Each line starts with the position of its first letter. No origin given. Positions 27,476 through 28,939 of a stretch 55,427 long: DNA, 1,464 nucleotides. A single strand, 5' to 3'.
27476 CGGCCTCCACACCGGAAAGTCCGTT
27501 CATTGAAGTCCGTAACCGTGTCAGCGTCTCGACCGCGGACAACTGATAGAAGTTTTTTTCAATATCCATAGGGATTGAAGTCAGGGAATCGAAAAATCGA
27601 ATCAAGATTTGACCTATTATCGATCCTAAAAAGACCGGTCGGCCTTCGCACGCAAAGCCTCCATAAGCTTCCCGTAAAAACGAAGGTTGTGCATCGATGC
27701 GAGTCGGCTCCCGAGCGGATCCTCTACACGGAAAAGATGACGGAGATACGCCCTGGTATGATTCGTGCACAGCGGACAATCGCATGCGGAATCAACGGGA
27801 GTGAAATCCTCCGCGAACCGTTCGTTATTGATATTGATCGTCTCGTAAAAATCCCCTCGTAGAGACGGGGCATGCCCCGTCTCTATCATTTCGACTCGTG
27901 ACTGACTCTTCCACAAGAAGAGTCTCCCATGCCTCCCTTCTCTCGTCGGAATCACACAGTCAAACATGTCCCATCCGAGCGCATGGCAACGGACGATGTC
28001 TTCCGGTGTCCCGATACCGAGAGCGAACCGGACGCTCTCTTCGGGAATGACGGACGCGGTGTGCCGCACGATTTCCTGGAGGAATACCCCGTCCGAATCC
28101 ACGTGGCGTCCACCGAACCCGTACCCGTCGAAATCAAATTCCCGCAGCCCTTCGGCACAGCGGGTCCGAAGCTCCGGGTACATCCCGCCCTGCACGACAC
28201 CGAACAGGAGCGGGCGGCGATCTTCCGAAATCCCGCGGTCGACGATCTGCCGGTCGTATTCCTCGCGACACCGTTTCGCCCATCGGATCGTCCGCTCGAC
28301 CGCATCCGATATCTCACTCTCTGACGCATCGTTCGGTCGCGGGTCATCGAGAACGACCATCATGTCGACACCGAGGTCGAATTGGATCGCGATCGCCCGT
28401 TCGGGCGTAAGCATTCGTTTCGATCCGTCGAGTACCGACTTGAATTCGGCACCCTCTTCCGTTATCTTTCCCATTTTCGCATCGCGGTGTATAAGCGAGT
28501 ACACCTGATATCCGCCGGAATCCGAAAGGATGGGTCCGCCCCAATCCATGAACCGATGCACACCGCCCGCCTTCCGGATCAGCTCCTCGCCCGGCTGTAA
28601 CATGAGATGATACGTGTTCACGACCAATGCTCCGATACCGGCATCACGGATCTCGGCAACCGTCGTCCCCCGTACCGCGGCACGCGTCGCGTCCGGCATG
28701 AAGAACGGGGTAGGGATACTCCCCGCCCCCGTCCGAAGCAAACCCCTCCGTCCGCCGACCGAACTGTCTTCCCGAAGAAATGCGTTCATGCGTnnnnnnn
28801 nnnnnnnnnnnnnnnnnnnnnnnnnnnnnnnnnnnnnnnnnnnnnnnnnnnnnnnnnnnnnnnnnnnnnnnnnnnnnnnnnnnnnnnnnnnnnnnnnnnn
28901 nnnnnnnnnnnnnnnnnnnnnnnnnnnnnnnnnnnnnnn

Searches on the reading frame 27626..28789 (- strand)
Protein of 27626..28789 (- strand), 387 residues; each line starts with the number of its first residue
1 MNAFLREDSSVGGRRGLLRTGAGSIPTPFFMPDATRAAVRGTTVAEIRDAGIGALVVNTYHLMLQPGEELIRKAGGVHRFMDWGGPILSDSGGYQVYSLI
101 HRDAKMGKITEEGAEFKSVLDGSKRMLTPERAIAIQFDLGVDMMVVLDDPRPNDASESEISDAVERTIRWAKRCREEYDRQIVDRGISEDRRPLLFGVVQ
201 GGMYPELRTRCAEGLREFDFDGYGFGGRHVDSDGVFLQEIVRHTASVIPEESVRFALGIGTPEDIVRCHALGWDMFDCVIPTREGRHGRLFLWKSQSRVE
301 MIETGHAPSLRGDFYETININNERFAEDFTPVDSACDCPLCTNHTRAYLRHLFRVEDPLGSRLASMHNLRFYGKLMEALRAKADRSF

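Call 101: search_protein_families(library=pfam, proteins=[window:27626-28789:-], max_evalue=0.00001)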
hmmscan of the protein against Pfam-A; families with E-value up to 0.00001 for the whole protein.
window:27626-28789:- (387 aa): 1 family
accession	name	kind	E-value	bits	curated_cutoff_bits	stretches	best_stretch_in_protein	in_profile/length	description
PF01702.25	TGT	-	4.1e-117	391.7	26.3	1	12-382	2-338/357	Queuine tRNA-ribosyltransferase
